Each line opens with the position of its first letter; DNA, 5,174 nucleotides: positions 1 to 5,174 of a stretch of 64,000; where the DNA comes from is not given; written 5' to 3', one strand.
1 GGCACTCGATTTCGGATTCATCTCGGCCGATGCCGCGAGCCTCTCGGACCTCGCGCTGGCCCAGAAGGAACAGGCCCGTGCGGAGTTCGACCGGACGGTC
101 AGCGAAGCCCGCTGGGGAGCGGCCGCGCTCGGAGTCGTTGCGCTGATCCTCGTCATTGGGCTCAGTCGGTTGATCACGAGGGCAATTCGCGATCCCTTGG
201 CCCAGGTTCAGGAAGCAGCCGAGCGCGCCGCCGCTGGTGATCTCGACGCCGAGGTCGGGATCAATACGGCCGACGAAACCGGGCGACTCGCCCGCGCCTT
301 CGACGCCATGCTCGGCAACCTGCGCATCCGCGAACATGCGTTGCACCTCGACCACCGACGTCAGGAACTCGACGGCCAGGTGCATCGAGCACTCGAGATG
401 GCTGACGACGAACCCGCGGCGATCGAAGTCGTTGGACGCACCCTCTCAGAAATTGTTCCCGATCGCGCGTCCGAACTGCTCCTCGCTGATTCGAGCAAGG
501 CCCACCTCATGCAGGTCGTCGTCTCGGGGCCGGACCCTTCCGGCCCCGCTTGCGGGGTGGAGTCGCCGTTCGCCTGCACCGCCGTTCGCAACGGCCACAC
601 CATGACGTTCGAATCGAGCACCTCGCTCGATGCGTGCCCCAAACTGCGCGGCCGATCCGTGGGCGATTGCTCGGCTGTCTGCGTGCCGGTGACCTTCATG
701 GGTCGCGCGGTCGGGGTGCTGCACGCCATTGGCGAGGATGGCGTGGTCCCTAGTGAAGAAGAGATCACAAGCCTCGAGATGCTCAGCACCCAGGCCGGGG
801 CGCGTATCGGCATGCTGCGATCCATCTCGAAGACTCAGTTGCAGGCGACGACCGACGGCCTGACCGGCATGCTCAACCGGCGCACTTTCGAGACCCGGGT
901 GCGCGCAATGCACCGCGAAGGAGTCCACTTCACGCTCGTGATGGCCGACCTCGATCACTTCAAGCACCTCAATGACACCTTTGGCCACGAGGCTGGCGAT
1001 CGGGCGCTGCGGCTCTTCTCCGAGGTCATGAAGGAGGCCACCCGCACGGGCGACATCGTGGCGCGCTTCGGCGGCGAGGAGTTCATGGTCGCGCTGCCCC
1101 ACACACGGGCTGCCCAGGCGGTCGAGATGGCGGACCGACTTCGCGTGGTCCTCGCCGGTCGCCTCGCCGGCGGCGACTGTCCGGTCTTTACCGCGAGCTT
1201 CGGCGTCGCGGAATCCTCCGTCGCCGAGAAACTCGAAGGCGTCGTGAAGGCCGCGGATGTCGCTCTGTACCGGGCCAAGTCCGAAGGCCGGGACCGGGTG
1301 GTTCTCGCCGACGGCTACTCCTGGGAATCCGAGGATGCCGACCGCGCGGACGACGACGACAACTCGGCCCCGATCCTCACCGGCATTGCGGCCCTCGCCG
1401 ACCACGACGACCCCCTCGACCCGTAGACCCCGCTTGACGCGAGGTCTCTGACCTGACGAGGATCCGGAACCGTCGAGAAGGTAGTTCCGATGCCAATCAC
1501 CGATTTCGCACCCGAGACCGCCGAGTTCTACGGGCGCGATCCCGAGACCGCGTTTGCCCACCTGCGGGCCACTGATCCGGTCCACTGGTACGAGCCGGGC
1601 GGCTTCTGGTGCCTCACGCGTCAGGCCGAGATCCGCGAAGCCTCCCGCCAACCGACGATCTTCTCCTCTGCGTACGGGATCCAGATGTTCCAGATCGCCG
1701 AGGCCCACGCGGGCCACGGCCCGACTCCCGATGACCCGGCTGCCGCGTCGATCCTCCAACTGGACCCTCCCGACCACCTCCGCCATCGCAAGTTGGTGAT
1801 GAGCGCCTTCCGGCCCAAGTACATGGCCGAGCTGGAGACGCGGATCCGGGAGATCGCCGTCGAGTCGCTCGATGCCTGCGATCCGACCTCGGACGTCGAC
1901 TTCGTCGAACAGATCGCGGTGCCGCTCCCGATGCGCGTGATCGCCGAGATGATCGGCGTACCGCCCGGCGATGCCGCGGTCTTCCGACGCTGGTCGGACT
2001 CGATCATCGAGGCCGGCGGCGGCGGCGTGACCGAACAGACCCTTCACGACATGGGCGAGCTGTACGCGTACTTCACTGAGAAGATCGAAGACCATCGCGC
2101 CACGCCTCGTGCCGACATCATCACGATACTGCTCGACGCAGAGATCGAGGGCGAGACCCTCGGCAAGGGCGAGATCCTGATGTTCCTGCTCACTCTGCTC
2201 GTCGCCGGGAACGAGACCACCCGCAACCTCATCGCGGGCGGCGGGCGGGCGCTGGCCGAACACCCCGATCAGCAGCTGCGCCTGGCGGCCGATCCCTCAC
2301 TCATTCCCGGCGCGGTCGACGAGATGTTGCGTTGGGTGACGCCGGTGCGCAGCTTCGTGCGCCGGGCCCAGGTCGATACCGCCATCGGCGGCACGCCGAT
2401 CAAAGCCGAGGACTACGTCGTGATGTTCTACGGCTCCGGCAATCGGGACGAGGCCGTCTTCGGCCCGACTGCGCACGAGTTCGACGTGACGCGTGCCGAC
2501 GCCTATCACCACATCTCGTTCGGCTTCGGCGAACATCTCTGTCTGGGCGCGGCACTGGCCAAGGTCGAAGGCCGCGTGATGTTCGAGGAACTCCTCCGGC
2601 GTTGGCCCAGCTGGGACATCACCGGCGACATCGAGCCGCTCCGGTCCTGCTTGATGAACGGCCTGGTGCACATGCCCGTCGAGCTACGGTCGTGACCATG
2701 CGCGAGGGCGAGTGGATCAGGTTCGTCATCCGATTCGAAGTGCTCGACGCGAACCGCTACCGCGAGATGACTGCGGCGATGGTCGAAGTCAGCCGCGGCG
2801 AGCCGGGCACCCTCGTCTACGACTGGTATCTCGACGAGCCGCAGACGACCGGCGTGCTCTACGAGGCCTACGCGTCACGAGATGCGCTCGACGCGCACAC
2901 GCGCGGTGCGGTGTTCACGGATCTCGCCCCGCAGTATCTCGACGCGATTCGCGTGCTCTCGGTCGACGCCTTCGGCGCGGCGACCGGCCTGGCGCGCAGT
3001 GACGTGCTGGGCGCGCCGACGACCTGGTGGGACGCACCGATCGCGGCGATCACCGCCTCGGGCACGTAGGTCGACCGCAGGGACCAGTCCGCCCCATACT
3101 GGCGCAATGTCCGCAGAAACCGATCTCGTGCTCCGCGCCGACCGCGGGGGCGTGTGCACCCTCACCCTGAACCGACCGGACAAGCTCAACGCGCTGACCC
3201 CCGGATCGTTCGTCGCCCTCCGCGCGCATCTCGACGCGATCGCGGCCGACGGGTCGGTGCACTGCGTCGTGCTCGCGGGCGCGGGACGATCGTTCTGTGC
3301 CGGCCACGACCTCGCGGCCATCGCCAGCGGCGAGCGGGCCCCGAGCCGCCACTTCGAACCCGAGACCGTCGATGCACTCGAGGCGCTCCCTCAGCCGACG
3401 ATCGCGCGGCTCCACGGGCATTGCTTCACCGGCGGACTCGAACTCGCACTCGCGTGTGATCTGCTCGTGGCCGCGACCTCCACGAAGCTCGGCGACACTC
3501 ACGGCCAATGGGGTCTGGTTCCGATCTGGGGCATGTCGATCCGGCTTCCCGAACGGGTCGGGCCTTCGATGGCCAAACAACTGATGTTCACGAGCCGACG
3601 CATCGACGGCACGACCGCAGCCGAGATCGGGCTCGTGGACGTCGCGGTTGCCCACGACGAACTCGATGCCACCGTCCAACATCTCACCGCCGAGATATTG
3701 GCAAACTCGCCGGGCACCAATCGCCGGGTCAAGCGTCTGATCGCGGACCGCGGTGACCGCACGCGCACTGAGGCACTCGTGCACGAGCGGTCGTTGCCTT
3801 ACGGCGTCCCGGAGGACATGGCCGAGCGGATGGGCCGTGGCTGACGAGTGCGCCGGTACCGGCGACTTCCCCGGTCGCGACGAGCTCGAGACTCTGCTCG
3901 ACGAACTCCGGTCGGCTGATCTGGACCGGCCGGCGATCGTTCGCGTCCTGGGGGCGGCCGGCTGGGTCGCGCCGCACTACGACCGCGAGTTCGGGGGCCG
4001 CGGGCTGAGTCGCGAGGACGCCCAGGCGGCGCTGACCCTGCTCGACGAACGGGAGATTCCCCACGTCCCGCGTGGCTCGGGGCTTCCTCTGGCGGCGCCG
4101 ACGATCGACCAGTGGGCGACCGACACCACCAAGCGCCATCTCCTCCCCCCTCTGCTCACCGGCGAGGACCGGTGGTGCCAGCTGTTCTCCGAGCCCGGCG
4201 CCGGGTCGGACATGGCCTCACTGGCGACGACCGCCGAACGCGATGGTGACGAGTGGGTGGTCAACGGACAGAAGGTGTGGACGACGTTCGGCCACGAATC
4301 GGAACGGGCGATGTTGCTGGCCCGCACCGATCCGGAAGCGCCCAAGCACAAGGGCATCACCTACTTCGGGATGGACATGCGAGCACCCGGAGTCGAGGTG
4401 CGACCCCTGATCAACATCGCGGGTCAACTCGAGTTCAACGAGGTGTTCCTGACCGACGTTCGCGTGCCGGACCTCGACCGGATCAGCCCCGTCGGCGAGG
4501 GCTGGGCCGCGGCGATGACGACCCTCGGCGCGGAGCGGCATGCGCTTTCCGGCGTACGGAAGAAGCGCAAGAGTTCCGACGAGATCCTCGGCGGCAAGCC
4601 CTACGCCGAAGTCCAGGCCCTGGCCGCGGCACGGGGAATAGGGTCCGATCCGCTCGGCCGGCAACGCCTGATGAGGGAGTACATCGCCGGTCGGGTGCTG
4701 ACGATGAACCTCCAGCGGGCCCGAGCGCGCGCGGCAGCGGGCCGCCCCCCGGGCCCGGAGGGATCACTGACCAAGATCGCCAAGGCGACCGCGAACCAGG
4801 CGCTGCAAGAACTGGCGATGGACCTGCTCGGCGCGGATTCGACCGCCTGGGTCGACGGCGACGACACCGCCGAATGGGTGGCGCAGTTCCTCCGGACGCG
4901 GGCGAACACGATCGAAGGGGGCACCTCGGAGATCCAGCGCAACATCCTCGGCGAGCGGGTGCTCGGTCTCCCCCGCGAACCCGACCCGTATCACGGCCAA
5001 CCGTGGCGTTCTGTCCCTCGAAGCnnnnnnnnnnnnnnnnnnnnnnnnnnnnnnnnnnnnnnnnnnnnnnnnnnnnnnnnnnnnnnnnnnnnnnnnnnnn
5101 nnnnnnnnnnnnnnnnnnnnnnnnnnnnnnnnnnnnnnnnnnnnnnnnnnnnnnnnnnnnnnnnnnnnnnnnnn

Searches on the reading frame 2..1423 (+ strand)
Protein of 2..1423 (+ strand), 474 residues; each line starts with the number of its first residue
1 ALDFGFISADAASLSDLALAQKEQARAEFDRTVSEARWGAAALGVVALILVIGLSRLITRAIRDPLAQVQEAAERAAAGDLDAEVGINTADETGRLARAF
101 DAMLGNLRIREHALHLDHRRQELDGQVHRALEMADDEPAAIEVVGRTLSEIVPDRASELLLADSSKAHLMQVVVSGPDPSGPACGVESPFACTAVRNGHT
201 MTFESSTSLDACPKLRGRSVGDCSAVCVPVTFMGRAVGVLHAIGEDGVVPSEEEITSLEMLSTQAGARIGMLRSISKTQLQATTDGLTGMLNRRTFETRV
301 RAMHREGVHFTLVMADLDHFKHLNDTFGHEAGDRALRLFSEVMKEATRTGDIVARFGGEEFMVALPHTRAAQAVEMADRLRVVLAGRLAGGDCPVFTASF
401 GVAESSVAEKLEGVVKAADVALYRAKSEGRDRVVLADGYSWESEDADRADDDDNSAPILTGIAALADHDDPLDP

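Call 65: search_protein_families(library=pfam, proteins=[window:2-1423:+], max_evalue=0.00001)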
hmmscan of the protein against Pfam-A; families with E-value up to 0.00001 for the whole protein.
window:2-1423:+ (474 aa): 3 families
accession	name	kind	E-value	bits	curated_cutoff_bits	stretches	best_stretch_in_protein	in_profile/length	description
PF00990.26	GGDEF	-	4.2e-36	124.6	23.8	1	282-432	1-161/161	Diguanylate cyclase, GGDEF domain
PF00672.30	HAMP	-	1.7e-12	47.9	25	1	57-108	1-52/53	HAMP domain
PF13185.12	GAF_2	-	3e-07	31.1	28.6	1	182-267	52-133/136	GAF domain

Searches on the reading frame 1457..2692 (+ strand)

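Call 65: search_protein_families(library=pfam, proteins=[window:1457-2692:+], max_evalue=0.00001)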
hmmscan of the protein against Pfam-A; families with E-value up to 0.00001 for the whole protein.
window:1457-2692:+ (412 aa): 1 family
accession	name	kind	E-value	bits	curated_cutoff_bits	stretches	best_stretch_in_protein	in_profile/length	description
PF00067.27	p450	-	1.3e-22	80.7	22.8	1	202-383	216-432/462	Cytochrome P450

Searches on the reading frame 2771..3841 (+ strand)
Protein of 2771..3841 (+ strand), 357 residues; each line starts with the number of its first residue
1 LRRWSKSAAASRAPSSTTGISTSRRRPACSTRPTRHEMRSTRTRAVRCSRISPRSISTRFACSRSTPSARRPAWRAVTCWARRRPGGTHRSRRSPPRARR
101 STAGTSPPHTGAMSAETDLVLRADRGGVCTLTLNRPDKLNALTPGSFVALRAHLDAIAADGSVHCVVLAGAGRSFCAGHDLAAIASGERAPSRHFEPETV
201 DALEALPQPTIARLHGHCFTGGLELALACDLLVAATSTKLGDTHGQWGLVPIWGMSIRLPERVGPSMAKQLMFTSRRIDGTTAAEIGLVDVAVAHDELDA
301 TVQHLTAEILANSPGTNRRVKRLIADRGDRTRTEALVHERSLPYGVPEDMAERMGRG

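Call 65: search_protein_families(library=pfam, proteins=[window:2771-3841:+], max_evalue=0.00001)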
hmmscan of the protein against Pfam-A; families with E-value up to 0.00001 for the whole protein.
window:2771-3841:+ (357 aa): 2 families
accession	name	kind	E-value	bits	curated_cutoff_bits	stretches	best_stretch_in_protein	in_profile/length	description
PF00378.25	ECH_1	-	3.5e-39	135.1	27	1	126-345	4-226/251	Enoyl-CoA hydratase/isomerase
PF16113.10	ECH_2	-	7.4e-27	95.2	27.2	1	129-326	2-201/335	Enoyl-CoA hydratase/isomerase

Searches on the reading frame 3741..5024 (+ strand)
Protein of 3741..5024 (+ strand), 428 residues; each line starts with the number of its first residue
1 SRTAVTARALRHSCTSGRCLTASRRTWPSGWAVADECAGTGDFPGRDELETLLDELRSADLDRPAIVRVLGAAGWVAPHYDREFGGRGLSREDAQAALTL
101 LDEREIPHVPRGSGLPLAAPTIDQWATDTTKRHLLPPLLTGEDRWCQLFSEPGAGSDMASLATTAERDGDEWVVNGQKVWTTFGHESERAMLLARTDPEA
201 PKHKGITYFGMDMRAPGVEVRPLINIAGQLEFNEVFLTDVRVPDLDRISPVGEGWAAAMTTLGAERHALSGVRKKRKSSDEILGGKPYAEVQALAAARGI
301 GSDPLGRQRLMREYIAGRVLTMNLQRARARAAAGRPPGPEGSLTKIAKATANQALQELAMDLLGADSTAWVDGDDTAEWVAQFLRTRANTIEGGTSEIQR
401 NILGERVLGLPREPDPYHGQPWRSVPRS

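Call 65: search_protein_families(library=pfam, proteins=[window:3741-5024:+], max_evalue=0.00001)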
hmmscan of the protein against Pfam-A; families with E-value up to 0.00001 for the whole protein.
window:3741-5024:+ (428 aa): 3 families
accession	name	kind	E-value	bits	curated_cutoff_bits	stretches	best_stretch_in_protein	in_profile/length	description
PF02770.24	Acyl-CoA_dh_M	-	4.8e-19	68.8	33.3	1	146-237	1-94/97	Acyl-CoA dehydrogenase, middle domain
PF00441.29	Acyl-CoA_dh_1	-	2.4e-15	57.4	22.4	1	252-408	1-150/150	Acyl-CoA dehydrogenase, C-terminal domain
PF02771.21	Acyl-CoA_dh_N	-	5.1e-07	30.5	22.9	1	47-142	17-113/113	Acyl-CoA dehydrogenase, N-terminal domain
